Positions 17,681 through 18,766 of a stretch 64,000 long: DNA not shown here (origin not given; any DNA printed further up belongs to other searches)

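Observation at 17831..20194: Actin-fold (FtsA/PilM-like) domain fused through a disordered linker and TM helix to a 350-aa extracytoplasmic domain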

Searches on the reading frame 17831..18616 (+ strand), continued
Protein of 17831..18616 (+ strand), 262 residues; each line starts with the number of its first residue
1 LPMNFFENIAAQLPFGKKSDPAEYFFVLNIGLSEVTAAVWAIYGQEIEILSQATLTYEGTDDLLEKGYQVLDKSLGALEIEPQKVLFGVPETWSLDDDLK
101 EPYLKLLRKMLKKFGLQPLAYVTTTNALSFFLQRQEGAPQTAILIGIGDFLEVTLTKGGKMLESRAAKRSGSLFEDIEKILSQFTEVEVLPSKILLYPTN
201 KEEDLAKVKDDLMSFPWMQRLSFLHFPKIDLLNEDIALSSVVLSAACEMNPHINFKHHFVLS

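Call 85: find_encoding_contigs(protein=P0392, flank=7000, max_places=1)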
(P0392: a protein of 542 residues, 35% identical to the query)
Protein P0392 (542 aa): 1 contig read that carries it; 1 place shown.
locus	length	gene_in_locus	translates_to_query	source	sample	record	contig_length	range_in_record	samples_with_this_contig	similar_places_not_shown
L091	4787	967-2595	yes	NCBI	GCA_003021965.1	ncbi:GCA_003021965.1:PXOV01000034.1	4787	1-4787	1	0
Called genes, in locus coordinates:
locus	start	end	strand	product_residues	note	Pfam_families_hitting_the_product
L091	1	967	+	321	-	PF06723:MreB_Mbl (weak), PF06277:EutA (weak), PF11104:PilM_2, PF14450:FtsA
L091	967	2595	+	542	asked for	-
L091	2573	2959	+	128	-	PF03652:RuvX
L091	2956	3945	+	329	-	PF02618:YceG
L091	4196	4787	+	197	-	PF01476:LysM, PF23473:LysM3_LYK4_5 (weak)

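Call 87: search_protein_families(library=pfam, proteins=[L089:5099-6388:+, L090:5733-7001:+, L091:2-967:+], max_evalue=0.01)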
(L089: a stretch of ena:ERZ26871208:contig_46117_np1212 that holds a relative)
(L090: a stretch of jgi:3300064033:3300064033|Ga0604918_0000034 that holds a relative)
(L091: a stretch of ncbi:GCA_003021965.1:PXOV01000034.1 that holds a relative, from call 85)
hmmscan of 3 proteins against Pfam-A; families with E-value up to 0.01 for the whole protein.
L089:5099-6388:+ (429 aa): 6 families
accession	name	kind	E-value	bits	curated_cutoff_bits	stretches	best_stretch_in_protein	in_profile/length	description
PF14450.12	FtsA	-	2.3e-15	57.5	31.8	1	242-304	2-64/127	Cell division protein FtsA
PF06277.17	EutA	-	2.2e-06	27.3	27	1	238-300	143-210/475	Ethanolamine utilisation protein EutA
PF11104.14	PilM_2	-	1.5e-05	24.6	27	1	239-359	181-297/340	Type IV pilus assembly protein PilM;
PF06723.19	MreB_Mbl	-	1.5e-05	24.4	27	1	204-285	111-192/327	MreB/Mbl protein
PF00012.26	HSP70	-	0.0001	21.1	20.6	1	214-298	161-251/599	Hsp70 protein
PF02541.22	Ppx-GppA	-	0.0091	15.9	27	0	233-292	108-166/285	Ppx/GppA phosphatase family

L090:5733-7001:+ (422 aa): 7 families
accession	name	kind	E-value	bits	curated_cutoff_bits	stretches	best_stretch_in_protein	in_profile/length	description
PF14450.12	FtsA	-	8.3e-13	49.2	31.8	1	235-292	2-59/127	Cell division protein FtsA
PF06277.17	EutA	-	4.5e-06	26.3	27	1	229-266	141-178/475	Ethanolamine utilisation protein EutA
PF06723.19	MreB_Mbl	-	5.1e-06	26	27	1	196-273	110-187/327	MreB/Mbl protein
PF00012.26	HSP70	-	2.9e-05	22.9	20.6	1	206-288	160-248/599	Hsp70 protein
PF11104.14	PilM_2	-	0.00028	20.4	27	1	219-353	169-298/340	Type IV pilus assembly protein PilM;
PF02541.22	Ppx-GppA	-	0.00034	20.6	27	1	204-272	85-153/285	Ppx/GppA phosphatase family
PF01968.24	Hydantoinase_A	-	0.00071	19.3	22.9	1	196-261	42-109/291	Hydantoinase/oxoprolinase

L091:2-967:+ (321 aa): 6 families
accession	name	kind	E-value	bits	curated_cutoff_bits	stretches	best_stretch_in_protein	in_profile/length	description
PF14450.12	FtsA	-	1e-12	48.9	31.8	1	137-253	1-103/127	Cell division protein FtsA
PF11104.14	PilM_2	-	2.3e-07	30.5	27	1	136-250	182-296/340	Type IV pilus assembly protein PilM;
PF06723.19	MreB_Mbl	-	2.6e-07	30.2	27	1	100-201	111-218/327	MreB/Mbl protein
PF06277.17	EutA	-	2.2e-06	27.3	27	1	120-170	131-179/475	Ethanolamine utilisation protein EutA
PF02491.25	SHS2_FTSA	-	0.0027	18.5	25.4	0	28-88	20-75/79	SHS2 domain inserted in FTSA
PF08841.16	DDR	-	0.006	16.1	24.6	1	102-188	97-188/328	Diol dehydratase reactivase ATPase-like domain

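Call 88: search_protein_families(library=ncbifam, proteins=[L089:5099-6388:+, L090:5733-7001:+], max_evalue=0.01)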
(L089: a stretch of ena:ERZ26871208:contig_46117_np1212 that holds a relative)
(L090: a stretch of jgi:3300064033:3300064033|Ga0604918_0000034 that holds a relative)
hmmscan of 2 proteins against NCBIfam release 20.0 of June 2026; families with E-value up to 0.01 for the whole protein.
L089:5099-6388:+ (429 aa): 20 families
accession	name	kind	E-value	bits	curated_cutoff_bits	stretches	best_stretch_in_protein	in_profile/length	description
TIGR01174.1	ftsA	equivalog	9.3e-34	117.1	175.85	1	21-299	2-257/371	cell division protein FtsA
NF007009.0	PRK09472.1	equivalog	3.6e-17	62.6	409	1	15-296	4-262/420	cell division protein FtsA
NF011660.0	PRK15080.1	equivalog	6.6e-11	41.9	182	1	203-309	111-213/277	ethanolamine utilization protein EutJ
TIGR02529.1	EutJ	subfamily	9e-08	31.9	152.1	1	214-309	89-180/239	ethanolamine utilization protein EutJ family protein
TIGR01175.1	pilM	subfamily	4.9e-07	29.1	133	1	233-358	182-304/348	type IV pilus assembly protein PilM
NF045709.1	Amuc_1101_fam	equivalog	9.9e-07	27.9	650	1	238-294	178-233/608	Amuc_1101 family PilM-like pilus complex protein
NF007992.0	PRK10719.1-3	equivalog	6.4e-06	25.3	598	1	236-273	143-180/478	ethanolamine ammonia-lyase reactivating factor EutA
NF010539.0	PRK13927.1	subfamily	8.7e-06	24.9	293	1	217-286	130-199/339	rod shape-determining protein MreB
NF010540.1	PRK13929.1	exception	4.3e-05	22.7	515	1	202-280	114-192/334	rod-share determining protein MreBH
TIGR00904.1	mreB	subfamily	7.4e-05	22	365.75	1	217-285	129-197/334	MreB/Mrl family cell shape determining protein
NF007991.0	PRK10719.1-1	equivalog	0.0011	17.7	799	1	240-273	148-181/467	ethanolamine ammonia-lyase reactivating factor EutA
TIGR03706.1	exo_poly_only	exception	0.0014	18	307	1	237-291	127-181/300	exopolyphosphatase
NF009946.0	PRK13410.1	equivalog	0.0014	16.9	1019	1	214-300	163-254/669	molecular chaperone DnaK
NF003520.0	PRK05183.1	subfamily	0.0022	16.5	620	1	209-322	173-293/621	Fe-S protein assembly chaperone HscA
TIGR01991.1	HscA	equivalog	0.0037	15.8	708.55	1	208-318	152-269/600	Fe-S protein assembly chaperone HscA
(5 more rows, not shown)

L090:5733-7001:+ (422 aa): 21 families
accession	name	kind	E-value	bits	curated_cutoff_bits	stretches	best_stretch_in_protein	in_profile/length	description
TIGR01174.1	ftsA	equivalog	1.2e-34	120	175.85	1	21-291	2-256/371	cell division protein FtsA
NF007009.0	PRK09472.1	equivalog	3.8e-16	59.2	409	2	170-290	143-263/420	cell division protein FtsA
NF011660.0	PRK15080.1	equivalog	4e-11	42.7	182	1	194-303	109-214/277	ethanolamine utilization protein EutJ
TIGR01175.1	pilM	subfamily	2.1e-09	36.9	133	1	217-350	167-303/348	type IV pilus assembly protein PilM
TIGR02529.1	EutJ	subfamily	1.5e-08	34.4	152.1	1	203-303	85-181/239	ethanolamine utilization protein EutJ family protein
NF045709.1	Amuc_1101_fam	equivalog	3.9e-07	29.3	650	1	201-290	147-236/608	Amuc_1101 family PilM-like pilus complex protein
NF010539.0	PRK13927.1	subfamily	1.6e-06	27.3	293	1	199-275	119-195/339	rod shape-determining protein MreB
NF010540.1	PRK13929.1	exception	3.1e-06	26.5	515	1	193-272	112-191/334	rod-share determining protein MreBH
NF007992.0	PRK10719.1-3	equivalog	6.2e-06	25.3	598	1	228-265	142-179/478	ethanolamine ammonia-lyase reactivating factor EutA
TIGR00904.1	mreB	subfamily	1.5e-05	24.3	365.75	1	198-272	117-191/334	MreB/Mrl family cell shape determining protein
NF009946.0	PRK13410.1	equivalog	9.7e-05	20.7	1019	1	206-304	162-264/669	molecular chaperone DnaK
TIGR03706.1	exo_poly_only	exception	0.00061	19.2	307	1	209-285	104-179/300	exopolyphosphatase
NF001413.0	PRK00290.1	equivalog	0.00061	18.3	648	1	207-287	161-245/625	molecular chaperone DnaK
TIGR01991.1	HscA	equivalog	0.00069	18.2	708.55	1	198-249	149-200/600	Fe-S protein assembly chaperone HscA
NF003520.0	PRK05183.1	subfamily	0.00073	18.1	620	1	200-266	171-242/621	Fe-S protein assembly chaperone HscA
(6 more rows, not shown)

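Call 100: find_related_loci(query=A4, collection=metagenome_contigs, flank=5000)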
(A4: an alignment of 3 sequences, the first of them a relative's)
Query A4 (422 aa) in metagenome_contigs; peptide patterns used: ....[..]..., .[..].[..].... (x = any residue, [..] = any of these).
453 stretches matched a pattern; 222 encode a relative of the query (tblastn E <= 1e-3); the best 80 are kept; 80 distinct loci.
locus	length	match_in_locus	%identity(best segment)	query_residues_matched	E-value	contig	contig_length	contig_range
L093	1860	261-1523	75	1-422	0e+0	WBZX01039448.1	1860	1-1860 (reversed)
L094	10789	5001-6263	75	1-420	0e+0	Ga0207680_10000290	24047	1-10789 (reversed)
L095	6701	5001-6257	75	1-421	0e+0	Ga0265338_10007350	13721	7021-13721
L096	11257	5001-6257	75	1-421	0e+0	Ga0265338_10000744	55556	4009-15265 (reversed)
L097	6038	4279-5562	74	1-420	0e+0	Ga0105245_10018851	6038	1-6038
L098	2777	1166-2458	74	1-420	0e+0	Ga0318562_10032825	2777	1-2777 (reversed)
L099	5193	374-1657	74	1-420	0e+0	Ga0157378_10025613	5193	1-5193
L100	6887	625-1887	75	1-420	0e+0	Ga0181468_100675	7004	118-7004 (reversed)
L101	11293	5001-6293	74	1-422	0e+0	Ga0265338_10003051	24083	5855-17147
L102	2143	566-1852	73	1-420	0e+0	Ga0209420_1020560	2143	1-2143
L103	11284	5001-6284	73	1-420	0e+0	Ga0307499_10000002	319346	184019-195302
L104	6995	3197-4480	74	1-420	0e+0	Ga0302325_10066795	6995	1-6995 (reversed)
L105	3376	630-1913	74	1-420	0e+0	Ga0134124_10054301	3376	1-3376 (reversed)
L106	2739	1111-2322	76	16-420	0e+0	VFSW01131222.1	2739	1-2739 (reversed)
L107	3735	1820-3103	72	1-420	0e+0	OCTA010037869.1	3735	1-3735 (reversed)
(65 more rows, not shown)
